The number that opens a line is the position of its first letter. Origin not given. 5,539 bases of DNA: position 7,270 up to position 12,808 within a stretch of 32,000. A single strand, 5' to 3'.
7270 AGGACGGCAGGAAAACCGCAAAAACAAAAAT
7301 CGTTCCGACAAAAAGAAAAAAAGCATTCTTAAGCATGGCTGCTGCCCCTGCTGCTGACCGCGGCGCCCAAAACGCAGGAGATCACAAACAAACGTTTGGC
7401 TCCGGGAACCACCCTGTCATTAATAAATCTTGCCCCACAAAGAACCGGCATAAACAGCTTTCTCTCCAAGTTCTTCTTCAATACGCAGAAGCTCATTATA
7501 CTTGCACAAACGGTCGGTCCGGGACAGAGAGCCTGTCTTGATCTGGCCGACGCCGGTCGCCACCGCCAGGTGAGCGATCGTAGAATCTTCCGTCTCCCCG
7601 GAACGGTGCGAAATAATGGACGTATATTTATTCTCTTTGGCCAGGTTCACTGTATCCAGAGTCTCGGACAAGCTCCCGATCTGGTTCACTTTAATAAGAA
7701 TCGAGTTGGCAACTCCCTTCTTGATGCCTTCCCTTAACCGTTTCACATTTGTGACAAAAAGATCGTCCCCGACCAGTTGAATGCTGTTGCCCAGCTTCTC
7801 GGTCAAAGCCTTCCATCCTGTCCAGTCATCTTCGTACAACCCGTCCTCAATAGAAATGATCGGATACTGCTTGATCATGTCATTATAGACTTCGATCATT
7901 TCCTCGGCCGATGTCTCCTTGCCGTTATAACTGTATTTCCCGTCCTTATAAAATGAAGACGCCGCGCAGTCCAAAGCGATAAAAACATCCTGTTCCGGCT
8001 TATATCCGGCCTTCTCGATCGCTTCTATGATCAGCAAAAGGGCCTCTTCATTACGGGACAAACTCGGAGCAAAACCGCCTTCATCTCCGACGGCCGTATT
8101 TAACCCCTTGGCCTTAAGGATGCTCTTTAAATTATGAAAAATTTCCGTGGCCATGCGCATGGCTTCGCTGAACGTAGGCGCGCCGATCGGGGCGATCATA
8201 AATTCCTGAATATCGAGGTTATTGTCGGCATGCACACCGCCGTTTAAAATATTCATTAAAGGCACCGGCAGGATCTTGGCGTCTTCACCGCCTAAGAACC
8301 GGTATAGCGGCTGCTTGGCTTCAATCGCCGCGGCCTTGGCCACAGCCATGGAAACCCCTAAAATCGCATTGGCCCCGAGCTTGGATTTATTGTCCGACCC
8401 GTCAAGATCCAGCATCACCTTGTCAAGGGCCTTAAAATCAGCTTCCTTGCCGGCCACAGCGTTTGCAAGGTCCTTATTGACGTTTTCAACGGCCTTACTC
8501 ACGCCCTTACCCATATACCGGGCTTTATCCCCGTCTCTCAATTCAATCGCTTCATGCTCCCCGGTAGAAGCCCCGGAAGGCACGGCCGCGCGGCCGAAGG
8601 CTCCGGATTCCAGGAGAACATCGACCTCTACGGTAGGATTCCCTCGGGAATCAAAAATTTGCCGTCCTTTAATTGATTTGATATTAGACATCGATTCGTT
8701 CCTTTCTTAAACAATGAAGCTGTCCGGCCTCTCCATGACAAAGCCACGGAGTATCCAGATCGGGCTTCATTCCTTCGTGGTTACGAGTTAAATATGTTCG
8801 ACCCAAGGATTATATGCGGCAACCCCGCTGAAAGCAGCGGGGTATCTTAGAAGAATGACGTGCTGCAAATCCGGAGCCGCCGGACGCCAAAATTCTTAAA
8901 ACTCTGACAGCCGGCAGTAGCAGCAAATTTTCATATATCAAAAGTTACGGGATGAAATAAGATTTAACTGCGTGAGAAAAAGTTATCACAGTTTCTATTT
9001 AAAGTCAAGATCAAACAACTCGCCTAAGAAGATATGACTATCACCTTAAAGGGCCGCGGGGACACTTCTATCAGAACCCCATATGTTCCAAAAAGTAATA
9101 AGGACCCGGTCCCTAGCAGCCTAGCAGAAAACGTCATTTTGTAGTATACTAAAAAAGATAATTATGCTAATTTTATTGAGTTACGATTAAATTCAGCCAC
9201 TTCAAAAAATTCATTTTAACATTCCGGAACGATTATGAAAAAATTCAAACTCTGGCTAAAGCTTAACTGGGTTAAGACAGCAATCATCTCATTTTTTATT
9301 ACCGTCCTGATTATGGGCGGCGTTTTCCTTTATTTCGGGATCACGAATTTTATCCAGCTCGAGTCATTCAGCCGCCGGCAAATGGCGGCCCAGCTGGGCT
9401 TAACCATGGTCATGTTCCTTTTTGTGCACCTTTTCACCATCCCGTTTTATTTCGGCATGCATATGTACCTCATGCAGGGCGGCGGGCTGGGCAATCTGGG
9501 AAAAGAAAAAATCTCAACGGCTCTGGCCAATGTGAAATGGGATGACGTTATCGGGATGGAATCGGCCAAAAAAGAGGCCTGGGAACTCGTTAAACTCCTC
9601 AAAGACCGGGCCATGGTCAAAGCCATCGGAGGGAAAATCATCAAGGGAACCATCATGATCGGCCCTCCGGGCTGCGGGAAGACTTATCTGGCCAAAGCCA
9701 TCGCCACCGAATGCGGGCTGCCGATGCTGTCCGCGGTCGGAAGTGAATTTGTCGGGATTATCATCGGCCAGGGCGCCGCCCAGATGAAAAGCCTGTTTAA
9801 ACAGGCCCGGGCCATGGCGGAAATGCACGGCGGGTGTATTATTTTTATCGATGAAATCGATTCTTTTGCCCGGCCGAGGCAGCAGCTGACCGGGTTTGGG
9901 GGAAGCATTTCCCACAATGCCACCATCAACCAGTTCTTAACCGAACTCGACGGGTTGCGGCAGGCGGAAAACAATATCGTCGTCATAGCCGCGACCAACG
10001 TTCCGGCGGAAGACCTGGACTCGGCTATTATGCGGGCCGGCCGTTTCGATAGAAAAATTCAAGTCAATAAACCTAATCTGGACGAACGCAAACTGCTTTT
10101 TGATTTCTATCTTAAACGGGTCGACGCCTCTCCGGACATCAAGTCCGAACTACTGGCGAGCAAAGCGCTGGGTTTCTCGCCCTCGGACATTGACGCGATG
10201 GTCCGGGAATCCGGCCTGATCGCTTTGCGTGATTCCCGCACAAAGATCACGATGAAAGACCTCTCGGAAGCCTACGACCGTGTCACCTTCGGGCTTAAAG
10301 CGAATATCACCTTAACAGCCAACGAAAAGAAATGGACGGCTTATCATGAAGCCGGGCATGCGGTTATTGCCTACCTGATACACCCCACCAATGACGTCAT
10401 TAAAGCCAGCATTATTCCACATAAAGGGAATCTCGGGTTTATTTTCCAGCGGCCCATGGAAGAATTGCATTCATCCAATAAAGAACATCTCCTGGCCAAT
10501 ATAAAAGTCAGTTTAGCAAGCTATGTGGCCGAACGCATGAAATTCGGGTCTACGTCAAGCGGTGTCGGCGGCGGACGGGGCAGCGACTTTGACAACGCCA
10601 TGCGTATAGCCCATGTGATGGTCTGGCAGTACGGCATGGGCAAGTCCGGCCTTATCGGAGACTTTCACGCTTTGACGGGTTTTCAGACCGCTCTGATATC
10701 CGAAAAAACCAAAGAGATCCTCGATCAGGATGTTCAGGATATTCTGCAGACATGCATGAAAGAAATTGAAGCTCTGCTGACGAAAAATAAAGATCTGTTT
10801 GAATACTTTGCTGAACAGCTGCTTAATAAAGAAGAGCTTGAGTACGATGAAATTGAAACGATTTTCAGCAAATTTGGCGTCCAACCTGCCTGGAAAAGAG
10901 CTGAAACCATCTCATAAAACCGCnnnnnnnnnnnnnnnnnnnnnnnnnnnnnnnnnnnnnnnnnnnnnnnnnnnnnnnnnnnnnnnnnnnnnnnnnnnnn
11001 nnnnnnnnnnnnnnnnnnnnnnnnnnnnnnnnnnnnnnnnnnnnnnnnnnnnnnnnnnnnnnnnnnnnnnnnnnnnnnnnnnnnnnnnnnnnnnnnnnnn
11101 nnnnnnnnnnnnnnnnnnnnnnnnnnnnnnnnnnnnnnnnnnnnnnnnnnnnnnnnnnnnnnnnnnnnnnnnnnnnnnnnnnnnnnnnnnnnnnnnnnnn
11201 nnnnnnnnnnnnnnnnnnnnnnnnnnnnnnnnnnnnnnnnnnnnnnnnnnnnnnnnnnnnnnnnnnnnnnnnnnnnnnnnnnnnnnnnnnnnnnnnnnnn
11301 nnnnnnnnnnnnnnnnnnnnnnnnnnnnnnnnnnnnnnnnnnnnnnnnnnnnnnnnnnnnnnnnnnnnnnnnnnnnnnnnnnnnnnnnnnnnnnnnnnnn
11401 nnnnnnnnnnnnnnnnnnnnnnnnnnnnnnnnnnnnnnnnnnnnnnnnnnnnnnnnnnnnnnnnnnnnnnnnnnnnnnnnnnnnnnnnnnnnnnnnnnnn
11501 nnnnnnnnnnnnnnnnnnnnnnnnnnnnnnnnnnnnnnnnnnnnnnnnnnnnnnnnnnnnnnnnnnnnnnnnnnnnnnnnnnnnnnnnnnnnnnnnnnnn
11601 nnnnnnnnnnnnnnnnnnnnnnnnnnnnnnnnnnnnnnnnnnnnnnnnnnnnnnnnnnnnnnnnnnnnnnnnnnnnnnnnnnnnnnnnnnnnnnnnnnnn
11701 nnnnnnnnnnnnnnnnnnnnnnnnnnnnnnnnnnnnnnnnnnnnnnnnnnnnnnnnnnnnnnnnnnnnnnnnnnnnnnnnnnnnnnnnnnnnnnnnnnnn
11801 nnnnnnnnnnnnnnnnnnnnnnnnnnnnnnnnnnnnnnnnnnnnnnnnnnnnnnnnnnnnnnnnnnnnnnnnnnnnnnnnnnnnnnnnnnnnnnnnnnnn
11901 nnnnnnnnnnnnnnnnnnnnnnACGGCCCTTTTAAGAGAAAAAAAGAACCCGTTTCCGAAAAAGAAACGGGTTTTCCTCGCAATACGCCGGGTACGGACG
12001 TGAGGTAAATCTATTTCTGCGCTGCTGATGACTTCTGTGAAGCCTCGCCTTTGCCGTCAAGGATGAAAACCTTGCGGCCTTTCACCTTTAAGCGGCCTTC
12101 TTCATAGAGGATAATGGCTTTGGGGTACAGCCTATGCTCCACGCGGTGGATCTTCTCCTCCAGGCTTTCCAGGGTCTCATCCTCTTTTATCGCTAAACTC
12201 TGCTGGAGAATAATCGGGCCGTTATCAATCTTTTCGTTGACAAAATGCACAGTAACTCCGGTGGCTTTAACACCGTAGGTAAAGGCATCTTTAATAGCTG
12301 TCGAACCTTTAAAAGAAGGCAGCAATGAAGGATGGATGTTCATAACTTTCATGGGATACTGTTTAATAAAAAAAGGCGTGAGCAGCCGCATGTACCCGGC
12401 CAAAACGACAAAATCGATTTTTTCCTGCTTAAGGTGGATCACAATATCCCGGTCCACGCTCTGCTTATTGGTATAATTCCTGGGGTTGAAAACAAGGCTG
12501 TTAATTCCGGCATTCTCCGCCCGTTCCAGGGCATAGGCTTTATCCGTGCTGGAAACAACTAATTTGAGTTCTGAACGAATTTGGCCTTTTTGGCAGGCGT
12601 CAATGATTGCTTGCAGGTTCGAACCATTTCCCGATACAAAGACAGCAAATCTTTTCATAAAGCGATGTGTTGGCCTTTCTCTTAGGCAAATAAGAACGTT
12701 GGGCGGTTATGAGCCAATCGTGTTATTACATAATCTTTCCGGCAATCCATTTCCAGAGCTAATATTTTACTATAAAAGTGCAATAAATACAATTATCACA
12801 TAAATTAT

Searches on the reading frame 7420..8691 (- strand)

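Call 59: search_protein_families(library=pfam, proteins=[window:7420-8691:-], max_evalue=0.00001)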
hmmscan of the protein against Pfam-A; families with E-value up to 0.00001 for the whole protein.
window:7420-8691:- (423 aa): 2 families
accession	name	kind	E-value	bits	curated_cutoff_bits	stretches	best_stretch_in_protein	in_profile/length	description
PF00113.28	Enolase_C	-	2.1e-131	438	21.5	1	139-417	2-290/296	Enolase, C-terminal TIM barrel domain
PF03952.21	Enolase_N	-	3.5e-57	192.7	35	1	4-133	1-131/131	Enolase, N-terminal domain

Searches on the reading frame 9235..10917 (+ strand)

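Call 59: search_protein_families(library=pfam, proteins=[window:9235-10917:+], max_evalue=0.00001)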
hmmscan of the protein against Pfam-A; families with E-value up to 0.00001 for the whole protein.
window:9235-10917:+ (560 aa): 4 families
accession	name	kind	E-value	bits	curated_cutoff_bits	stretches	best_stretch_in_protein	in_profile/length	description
PF01434.24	Peptidase_M41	-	3.9e-38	131.7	29.9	1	360-543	3-191/191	Peptidase family M41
PF00004.35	AAA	-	4.4e-35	121.4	21.2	1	140-278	2-130/131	ATPase family associated with various cellular activities (AAA)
PF17862.7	AAA_lid_3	-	3.1e-09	36.7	27.2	1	305-345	5-45/45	AAA+ lid domain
PF07728.20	AAA_5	-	4.4e-06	27.2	22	0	139-258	2-125/139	AAA domain (dynein-related subfamily)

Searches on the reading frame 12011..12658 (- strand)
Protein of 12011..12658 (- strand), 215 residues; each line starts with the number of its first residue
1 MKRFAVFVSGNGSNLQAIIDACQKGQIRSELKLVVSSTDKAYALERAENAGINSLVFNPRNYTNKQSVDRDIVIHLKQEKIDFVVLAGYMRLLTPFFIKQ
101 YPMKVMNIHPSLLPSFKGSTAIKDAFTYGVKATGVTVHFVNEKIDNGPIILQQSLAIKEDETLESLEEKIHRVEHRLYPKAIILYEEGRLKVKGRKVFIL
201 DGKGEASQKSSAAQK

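Call 59: search_protein_families(library=pfam, proteins=[window:12011-12658:-], max_evalue=0.00001)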
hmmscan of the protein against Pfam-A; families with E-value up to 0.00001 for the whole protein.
window:12011-12658:- (215 aa): 1 family
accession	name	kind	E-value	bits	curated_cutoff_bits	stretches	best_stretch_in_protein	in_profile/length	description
PF00551.24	Formyl_trans_N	-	6.4e-60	202.4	26.1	1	2-182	1-181/181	Formyl transferase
